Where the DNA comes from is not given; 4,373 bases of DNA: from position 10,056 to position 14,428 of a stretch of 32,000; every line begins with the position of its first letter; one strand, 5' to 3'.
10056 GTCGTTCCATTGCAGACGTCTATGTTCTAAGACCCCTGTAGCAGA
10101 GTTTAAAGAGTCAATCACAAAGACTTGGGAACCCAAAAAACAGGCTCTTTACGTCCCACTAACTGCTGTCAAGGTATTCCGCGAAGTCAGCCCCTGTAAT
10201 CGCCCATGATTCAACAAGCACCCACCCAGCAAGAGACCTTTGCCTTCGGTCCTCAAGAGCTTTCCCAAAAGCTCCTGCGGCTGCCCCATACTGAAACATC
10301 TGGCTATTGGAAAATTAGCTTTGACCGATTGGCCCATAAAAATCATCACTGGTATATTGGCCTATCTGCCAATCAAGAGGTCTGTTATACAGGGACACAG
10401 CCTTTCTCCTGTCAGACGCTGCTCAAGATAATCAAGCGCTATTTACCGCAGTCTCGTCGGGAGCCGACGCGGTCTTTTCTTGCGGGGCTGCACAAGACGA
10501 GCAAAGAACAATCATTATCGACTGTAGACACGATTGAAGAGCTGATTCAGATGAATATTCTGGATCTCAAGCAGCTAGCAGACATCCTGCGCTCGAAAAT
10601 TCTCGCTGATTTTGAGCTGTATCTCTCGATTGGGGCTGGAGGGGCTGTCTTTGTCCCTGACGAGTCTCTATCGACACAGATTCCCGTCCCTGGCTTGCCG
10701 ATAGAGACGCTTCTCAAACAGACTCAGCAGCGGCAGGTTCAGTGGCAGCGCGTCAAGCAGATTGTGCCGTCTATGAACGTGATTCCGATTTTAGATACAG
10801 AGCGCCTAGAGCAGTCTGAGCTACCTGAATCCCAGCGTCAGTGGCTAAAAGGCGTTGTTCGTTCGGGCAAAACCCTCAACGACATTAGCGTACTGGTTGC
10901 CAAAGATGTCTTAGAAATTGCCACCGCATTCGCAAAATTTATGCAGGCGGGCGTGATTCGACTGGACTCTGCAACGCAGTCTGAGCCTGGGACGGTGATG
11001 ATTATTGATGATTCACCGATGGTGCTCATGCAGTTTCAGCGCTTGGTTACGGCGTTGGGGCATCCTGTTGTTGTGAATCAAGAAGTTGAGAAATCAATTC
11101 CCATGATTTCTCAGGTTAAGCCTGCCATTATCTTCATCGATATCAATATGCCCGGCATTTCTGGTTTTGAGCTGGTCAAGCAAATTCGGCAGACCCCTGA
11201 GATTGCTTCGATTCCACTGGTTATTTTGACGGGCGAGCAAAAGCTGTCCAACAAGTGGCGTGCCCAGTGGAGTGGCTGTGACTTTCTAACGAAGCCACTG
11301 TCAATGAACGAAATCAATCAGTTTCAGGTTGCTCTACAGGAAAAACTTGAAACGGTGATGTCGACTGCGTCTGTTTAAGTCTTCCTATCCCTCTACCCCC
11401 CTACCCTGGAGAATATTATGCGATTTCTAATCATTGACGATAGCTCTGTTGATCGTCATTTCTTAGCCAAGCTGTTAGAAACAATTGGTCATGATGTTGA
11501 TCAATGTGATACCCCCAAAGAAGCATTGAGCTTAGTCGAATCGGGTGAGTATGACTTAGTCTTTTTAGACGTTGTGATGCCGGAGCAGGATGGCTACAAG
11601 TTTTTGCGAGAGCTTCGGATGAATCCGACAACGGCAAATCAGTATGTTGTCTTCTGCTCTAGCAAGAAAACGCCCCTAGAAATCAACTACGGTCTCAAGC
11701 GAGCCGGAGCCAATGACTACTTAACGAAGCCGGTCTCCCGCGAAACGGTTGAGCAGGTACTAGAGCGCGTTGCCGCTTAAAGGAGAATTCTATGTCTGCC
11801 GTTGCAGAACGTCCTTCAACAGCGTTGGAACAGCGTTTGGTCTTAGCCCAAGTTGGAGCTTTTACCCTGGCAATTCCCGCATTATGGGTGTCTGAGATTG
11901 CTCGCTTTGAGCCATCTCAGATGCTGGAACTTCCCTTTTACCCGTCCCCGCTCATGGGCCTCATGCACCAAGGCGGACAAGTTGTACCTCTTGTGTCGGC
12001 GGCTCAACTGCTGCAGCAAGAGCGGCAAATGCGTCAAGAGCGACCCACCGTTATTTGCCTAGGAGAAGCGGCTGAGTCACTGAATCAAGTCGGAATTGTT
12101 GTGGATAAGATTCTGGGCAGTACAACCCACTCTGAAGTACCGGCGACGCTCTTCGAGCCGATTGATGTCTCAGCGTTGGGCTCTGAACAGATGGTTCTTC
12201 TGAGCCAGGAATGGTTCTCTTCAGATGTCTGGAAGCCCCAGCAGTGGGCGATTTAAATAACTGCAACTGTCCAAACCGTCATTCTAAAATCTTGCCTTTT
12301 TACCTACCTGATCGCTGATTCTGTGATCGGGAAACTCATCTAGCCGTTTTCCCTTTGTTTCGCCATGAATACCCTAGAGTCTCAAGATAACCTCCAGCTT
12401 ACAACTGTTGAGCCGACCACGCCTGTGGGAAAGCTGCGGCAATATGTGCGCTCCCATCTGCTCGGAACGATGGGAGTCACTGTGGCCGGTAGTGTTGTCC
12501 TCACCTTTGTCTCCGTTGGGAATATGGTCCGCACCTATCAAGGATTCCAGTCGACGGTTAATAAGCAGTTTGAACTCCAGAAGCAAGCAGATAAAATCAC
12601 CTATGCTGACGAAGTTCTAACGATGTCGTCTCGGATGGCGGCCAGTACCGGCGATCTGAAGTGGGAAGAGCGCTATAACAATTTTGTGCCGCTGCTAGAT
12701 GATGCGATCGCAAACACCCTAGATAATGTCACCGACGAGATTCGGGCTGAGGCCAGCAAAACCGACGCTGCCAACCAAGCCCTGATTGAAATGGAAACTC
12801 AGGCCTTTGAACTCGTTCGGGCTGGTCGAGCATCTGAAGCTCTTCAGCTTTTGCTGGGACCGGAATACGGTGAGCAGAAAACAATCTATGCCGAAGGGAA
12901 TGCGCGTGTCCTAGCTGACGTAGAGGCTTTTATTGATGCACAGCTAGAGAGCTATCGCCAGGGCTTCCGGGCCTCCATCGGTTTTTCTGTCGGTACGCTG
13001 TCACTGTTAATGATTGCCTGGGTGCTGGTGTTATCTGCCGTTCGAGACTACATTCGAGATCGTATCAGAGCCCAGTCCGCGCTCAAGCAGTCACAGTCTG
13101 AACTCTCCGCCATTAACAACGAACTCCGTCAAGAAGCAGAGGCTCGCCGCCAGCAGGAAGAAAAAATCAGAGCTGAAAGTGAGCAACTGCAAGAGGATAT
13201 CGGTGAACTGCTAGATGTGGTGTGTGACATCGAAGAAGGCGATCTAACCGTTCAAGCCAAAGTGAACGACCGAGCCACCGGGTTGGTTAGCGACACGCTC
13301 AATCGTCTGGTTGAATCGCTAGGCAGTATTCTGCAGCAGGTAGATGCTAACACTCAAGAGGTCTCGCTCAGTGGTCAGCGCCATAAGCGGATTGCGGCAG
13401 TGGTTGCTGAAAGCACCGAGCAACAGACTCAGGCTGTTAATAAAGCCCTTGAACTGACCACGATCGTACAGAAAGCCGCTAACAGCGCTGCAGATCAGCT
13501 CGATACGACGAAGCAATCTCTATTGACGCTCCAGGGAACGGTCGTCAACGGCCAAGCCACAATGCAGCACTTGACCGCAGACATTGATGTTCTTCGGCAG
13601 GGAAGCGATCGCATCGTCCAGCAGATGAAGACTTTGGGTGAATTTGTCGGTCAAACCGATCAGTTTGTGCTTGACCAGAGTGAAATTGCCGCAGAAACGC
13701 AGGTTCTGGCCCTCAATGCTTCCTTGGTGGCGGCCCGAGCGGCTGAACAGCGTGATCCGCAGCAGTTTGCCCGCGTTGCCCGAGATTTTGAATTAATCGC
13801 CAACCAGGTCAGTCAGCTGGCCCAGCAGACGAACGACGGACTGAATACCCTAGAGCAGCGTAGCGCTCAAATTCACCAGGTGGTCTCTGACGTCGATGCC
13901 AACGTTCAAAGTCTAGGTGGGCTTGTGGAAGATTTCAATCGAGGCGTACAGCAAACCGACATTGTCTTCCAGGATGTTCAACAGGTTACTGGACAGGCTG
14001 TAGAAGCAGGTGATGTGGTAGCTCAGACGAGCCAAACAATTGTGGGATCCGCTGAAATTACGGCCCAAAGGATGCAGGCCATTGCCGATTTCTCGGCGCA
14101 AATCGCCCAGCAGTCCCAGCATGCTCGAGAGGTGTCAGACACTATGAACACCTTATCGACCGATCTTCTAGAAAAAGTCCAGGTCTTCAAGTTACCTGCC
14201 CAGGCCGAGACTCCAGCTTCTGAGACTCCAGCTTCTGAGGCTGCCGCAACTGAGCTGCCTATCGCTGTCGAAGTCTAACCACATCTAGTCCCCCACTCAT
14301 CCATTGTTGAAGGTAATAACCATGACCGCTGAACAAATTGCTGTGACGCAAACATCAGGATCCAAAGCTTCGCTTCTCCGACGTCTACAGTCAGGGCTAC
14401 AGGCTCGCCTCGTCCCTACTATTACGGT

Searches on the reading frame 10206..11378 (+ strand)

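Call 23: search_protein_families(library=pfam, proteins=[window:10206-11378:+], max_evalue=0.00001)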
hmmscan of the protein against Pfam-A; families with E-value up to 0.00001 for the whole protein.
window:10206-11378:+ (390 aa): 1 family
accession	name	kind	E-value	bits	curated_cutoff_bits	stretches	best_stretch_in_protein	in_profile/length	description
PF00072.30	Response_reg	-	5.9e-17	62.3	30.2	1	264-371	1-107/111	Response regulator receiver domain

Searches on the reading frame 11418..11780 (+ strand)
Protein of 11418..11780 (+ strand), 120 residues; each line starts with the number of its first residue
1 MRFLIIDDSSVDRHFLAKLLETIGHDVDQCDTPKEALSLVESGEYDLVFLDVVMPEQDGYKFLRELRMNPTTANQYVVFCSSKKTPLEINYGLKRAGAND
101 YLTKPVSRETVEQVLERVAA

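Call 23: search_protein_families(library=pfam, proteins=[window:11418-11780:+], max_evalue=0.00001)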
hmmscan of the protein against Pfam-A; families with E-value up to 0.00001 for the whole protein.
window:11418-11780:+ (120 aa): 1 family
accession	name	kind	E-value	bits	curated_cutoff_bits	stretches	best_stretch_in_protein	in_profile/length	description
PF00072.30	Response_reg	-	1.4e-22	80.4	30.2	1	4-115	2-110/111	Response regulator receiver domain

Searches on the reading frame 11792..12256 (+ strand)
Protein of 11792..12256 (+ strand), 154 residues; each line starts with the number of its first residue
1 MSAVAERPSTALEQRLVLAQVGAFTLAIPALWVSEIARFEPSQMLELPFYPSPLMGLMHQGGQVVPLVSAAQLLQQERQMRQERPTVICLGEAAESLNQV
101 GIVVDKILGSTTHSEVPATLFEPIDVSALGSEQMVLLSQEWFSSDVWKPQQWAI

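Call 23: search_protein_families(library=pfam, proteins=[window:11792-12256:+], max_evalue=0.00001)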
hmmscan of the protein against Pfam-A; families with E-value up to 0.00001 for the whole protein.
window:11792-12256:+ (154 aa): 1 family
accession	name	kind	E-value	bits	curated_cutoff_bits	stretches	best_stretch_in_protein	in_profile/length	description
PF01584.24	CheW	-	9.2e-10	38.7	23.5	1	16-112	2-93/138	CheW-like domain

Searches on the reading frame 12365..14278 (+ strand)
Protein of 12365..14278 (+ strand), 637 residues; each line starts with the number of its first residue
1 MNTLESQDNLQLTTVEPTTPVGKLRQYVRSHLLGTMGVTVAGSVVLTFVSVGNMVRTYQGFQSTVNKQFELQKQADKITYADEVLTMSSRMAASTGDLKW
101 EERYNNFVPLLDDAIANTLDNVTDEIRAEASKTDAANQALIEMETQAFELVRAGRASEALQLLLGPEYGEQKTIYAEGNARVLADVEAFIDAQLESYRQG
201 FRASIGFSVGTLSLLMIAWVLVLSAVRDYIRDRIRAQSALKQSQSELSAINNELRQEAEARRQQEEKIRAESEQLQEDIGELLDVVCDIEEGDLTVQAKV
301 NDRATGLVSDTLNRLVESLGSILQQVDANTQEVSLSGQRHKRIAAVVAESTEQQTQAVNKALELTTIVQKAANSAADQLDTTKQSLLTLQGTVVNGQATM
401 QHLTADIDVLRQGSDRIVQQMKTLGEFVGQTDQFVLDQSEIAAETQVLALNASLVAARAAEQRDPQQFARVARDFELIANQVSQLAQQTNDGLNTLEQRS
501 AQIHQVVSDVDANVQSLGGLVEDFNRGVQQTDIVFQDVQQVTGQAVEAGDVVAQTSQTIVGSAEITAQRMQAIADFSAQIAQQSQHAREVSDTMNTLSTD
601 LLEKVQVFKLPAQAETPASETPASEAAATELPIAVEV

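Call 23: search_protein_families(library=pfam, proteins=[window:12365-14278:+], max_evalue=0.00001)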
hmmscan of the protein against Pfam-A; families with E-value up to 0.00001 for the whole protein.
window:12365-14278:+ (637 aa): 1 family
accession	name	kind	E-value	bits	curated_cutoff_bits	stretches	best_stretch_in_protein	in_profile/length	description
PF00015.26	MCPsignal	-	4.6e-07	30.3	34.6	1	415-523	19-125/172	Methyl-accepting chemotaxis protein (MCP) signalling domain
